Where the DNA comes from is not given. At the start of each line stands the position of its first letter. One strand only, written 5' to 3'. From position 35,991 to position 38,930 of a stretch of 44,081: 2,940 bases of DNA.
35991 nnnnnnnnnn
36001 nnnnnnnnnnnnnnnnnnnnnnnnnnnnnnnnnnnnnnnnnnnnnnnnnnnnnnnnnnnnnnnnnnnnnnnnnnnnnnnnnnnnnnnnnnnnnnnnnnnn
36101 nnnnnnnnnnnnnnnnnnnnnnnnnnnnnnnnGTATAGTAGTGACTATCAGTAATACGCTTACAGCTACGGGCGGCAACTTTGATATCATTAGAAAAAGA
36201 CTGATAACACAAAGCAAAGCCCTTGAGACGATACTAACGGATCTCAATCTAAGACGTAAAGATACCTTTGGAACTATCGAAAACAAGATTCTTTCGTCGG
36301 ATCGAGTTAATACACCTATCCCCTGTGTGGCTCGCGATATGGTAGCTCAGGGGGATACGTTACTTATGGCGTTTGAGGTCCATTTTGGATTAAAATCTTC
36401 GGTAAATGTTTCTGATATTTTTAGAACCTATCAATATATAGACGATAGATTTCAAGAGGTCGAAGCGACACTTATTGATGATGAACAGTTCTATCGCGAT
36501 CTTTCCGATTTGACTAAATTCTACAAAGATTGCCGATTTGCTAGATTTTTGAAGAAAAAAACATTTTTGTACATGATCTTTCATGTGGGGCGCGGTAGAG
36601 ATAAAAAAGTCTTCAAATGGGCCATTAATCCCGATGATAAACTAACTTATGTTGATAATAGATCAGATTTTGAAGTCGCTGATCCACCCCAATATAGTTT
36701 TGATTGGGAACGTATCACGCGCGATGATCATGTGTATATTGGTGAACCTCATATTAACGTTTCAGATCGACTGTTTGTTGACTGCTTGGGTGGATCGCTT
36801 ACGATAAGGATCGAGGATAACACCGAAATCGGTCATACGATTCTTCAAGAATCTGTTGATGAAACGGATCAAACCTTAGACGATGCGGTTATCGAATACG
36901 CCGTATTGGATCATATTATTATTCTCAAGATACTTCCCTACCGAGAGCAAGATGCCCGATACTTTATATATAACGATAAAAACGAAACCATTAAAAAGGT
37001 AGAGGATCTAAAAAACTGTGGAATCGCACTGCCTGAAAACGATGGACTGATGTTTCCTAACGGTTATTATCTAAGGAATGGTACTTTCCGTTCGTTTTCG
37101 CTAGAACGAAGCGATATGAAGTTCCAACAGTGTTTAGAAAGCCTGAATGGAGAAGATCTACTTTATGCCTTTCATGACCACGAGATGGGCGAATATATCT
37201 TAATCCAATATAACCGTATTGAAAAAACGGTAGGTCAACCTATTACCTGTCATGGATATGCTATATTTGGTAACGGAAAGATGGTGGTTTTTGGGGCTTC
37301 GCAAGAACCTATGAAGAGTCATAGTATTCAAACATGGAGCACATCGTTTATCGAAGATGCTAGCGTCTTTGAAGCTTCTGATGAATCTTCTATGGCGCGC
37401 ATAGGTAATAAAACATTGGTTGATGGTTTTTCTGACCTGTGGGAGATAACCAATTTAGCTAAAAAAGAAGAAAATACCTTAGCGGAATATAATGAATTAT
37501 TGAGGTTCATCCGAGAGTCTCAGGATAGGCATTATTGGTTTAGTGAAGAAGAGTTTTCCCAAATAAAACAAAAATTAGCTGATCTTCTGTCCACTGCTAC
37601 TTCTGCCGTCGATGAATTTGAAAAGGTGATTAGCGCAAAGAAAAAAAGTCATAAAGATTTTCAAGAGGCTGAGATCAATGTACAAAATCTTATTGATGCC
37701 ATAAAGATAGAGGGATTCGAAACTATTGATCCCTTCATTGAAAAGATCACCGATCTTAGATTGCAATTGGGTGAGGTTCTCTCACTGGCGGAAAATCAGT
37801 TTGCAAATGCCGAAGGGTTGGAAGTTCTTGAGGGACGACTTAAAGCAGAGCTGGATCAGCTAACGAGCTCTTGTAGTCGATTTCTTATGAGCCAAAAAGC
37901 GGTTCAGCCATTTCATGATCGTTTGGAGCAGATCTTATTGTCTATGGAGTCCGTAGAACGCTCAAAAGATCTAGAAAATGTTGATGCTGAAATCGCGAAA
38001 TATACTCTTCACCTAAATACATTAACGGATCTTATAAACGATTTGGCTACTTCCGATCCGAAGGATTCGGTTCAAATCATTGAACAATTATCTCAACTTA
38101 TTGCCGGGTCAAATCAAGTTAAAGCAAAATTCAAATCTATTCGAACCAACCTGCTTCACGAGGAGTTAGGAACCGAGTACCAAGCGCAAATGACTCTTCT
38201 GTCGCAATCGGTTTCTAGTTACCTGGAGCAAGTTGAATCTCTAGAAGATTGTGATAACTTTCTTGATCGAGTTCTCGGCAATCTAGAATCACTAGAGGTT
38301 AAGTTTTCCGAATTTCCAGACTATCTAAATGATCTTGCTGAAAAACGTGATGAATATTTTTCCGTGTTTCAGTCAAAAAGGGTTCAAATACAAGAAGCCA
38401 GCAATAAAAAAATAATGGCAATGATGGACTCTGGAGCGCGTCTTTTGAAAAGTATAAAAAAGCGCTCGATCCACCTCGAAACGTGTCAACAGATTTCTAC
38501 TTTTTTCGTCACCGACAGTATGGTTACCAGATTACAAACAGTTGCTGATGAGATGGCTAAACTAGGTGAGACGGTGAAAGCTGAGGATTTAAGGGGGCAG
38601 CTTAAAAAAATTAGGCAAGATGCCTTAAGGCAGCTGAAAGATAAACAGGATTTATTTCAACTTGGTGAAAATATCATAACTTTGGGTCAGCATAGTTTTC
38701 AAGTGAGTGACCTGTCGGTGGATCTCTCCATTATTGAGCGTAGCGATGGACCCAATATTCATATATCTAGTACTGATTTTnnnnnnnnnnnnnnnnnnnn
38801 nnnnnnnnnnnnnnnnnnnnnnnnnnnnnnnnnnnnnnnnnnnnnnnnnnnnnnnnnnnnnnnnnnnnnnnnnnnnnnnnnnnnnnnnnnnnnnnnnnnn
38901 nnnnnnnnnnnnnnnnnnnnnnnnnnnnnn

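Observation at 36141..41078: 1645-aa protein with a late, degenerate AAA+ module and about 1270 residues of unassigned sequence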

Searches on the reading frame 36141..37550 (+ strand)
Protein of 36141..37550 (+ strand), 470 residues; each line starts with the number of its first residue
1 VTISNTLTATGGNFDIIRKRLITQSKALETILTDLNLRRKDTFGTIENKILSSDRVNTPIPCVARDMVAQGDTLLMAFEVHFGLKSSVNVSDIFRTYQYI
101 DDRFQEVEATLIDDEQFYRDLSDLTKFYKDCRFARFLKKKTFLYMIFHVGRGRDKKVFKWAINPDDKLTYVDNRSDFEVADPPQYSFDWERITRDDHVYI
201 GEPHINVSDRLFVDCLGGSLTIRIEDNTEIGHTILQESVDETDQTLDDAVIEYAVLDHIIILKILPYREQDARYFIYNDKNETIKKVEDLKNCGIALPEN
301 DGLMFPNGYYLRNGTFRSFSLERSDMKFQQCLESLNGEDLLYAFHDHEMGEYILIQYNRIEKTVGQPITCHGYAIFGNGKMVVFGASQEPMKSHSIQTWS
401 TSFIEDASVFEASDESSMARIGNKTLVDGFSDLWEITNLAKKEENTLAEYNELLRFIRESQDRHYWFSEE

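Call 61: search_protein_representatives(protein=window:36141-37550:+)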
Query: 470 residues. Proteins with E-value up to 0.001 (for the whole library): 556; up to 1e-10: 374; up to 1e-30: 189. The best 150 are listed.
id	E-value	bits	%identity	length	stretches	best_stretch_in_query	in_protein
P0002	1.8e-123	429.2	56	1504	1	145-469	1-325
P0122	6.1e-118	410.9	41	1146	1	10-469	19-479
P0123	3.3e-111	388.7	39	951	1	11-468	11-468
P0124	6.0e-110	384.6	40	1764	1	9-468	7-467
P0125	5.6e-108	378.1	39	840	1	11-468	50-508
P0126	1.4e-107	376.8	38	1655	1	12-468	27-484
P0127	5.1e-107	374.9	37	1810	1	8-468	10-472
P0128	8.5e-106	370.9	39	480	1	11-445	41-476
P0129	2.4e-105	369.4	38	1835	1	11-469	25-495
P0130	5.0e-105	368.3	38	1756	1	8-470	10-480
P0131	5.1e-105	368.3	37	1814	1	9-469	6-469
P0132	8.0e-105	367.7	37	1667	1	8-470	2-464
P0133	1.2e-103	363.8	37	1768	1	9-468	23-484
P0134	3.0e-103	362.5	37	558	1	9-468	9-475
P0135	3.6e-103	362.2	37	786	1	12-469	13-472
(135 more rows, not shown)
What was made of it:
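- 556 cluster representatives carry the propeller domain; in the full-length (about 1600-1900 aa) ones listed it is N-terminal, and most shorter ones look like fragments (call 61).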

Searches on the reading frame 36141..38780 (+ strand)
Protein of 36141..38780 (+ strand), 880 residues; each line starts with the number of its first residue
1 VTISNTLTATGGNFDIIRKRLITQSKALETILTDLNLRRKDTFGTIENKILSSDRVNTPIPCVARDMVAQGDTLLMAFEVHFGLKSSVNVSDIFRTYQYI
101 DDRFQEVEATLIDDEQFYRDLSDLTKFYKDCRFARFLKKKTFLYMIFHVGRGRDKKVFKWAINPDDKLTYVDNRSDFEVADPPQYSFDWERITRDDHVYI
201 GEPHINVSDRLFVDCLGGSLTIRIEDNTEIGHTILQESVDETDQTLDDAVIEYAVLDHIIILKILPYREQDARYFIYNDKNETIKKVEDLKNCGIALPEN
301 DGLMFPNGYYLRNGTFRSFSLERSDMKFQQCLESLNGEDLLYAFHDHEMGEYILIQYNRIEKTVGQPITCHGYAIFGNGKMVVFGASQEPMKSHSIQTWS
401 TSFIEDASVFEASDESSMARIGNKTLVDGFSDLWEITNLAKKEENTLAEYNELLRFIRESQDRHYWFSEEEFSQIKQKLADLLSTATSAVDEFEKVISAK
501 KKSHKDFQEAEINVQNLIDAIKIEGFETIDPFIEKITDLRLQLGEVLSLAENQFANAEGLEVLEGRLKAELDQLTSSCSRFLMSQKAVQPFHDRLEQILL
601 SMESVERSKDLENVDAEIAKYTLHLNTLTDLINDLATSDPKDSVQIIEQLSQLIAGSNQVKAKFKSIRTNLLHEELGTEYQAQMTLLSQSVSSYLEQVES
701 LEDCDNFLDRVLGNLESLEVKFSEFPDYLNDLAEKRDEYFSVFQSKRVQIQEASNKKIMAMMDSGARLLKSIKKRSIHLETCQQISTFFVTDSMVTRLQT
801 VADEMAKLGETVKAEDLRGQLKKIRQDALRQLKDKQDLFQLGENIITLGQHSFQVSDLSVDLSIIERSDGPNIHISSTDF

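Call 34: predict_structure(alignment_id=A1)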
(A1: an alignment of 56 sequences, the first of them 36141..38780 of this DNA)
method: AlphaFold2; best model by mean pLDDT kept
length: 880 residues; sequences in the alignment: 56
mean_pLDDT: 84.8   pTM: 0.59
mean pLDDT of the five models: 84.8, 83.8, 81.3, 80.2, 79.8
residues with pLDDT >= 90: 322; 70-90: 477; 50-70: 68; < 50: 13
segments of 3 or more residues with pLDDT < 50: 1-10
pLDDT, mean of each block of 10 residues (from residue 1): 37 80 93 91 83 86 89 85 65 86 80 90 84 88 90 86 91 91 93 93 91 92 89 92 91 94 94 93 91 91 92 87 82 88 89 92 90 88 83 89 74 72 90 90 80 91 89 90 93 87 90 91 79 86 89 85 91 82 72 84 79 83 80 65 75 84 84 82 89 88 90 90 85 91 90 86 89 86 86 90 88 88 88 68 60 62 73 64
secondary structure, 60 per line:
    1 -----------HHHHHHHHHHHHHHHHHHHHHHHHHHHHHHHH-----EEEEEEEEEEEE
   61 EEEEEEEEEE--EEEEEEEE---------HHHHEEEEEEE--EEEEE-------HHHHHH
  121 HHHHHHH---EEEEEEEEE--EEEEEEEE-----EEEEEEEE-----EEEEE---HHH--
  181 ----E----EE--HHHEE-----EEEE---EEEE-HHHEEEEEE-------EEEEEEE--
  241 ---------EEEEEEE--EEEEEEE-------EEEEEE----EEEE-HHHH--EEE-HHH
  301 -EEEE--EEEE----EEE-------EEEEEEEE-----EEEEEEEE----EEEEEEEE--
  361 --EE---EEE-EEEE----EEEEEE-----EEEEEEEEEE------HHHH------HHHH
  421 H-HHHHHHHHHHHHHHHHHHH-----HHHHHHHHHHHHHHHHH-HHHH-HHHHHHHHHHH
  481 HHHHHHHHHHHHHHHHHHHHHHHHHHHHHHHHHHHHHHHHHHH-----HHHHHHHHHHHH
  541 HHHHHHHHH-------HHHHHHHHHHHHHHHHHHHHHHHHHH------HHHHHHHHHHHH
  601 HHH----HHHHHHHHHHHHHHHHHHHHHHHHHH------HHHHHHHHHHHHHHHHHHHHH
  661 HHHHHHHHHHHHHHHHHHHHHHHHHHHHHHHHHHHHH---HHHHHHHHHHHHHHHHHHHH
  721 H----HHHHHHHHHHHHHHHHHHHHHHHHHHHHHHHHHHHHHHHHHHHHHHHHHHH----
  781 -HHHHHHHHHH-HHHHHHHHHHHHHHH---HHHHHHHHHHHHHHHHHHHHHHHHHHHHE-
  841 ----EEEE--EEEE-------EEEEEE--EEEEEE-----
elements in order (helices of 4 or more, strands of 3 or more residues): H12-43 E49-70 E73-80 H90-93 E94-100 E103-107 H115-127 E131-139 E142-149 E155-162 E168-172 E204-207 E211-214 E219-224 E232-238 E250-256 E259-265 E273-278 E283-286 H288-291 E294-296 E302-305 E308-311 E316-318 E326-333 E339-346 E351-358 E368-370 E372-375 E380-385 E391-400 H407-410 H417-421 H423-441 H447-463 H465-468 H470-523 H529-549 H557-582 H589-603 H608-633 H640-697 H701-721 H726-776 H782-791 H793-807 H811-838 E845-848 E851-854 E862-867 E870-875
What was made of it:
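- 36276..37355 (+): Beta-propeller, aa ~46-405, about 29 strands and roughly 7 blades; the core of Pfam DUF3686 (aa 28-465). AF2 pLDDT mostly 85-94, all-beta (call 34).
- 37356..38660 (+): Helical rod, aa ~406-840; long helices in three-helix-bundle/spectrin-like arrangement, including DUF7902 (aa 586-668, nt 37896-38144). AF2 secondary structure (call 34).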

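Call 84: fold_search(model_id=the predicted structure, library=pdb)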
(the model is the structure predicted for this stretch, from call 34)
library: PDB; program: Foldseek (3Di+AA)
matches with E <= 10: 682; with E <= 0.001: 124
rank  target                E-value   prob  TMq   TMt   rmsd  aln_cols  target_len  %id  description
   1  8pu0_A                2.6e-07  1.00  0.16  0.13  15.5       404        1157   10  Cryo-EM structure of human Elp123 in complex with tRNA, desulpho-CoA, 5'-deoxyadenosine and methionine (released 2024-04-17)
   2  9d5n_CH               5.3e-06  0.82  0.06  0.08  26.4       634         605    8  48-nm doublet microtubule from Trichomonas vaginalis strain G3 (released 2025-05-14)
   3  5o7x_A                7.6e-06  1.00  0.14  0.18  33.3       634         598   10  CRYSTAL STRUCTURE OF S. CEREVISIAE CORE FACTOR AT 3.2A RESOLUTION (released 2017-08-02)
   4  1xi4_A                9.9e-06  0.99  0.13  0.08  38.0       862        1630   10  Clathrin D6 Coat (released 2004-11-02)
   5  7k5b_C                1.2e-05  0.94  0.10  0.03  52.3      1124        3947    9  Structure of outer-arm dynein bound to microtubule doublet in microtubule binding state 2 (MTBS-2) (released 2021-09-29)
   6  9d1y_A                1.5e-05  1.00  0.16  0.33  15.9       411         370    9  Structure of G75R Ubiquitin bound to KLHDC3-EloB/C (released 2024-11-20)
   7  8i7o_P1               1.5e-05  1.00  0.14  0.18  18.1       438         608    9  In situ structure of axonemal doublet microtubules in mouse sperm with 16-nm repeat (released 2023-10-11)
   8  9d1i_A                1.8e-05  1.00  0.16  0.33  19.8       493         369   10  Structure of Ubiquitin bound to KLHDC3-EloB/C (released 2024-11-20)
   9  5ods_B                1.9e-05  0.99  0.13  0.17  24.2       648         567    9  Structure of a phosphoprotein-protein complex (released 2018-03-14)
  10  7tbl_A5               2.0e-05  0.92  0.11  0.09  36.7      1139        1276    9  Composite structure of the human nuclear pore complex (NPC) cytoplasmic face generated with a 12A cryo-ET map of the  (released 2022-06-22)
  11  7wb4_E                2.0e-05  0.85  0.09  0.06  33.6      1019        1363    9  Cryo-EM structure of the NR subunit from X. laevis NPC (released 2022-03-02)
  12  5tik_C                2.1e-05  1.00  0.14  0.30  17.4       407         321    8  Structural basis for inhibition of erythrocyte invasion by antibodies to Plasmodium falciparum protein CyRPA (released 2017-03-01)
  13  7tbk_A5               2.1e-05  0.92  0.11  0.09  36.6      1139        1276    9  Composite structure of the dilated human nuclear pore complex (NPC) symmetric core generated with a 37A in situ cryo- (released 2022-06-15)
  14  2w38                  2.4e-05  1.00  0.17  0.30  15.7       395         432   10  Crystal structure of the pseudaminidase from Pseudomonas aeruginosa (released 2008-12-23)
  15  8f5p_B                3.0e-05  0.89  0.10  0.08  30.8       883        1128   10  Structure of Leishmania tarentolae IFT-A (state 2) (released 2022-12-21)
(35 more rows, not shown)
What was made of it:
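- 36276..37355 (+): The most significant Foldseek PDB hits are predominantly beta-propeller proteins, E 2.6e-7 to about 2e-4 among the 50 listed (call 84).
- Propeller (call 84).
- Tried and rejected: Foldseek was needed to show the propeller (call 84).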
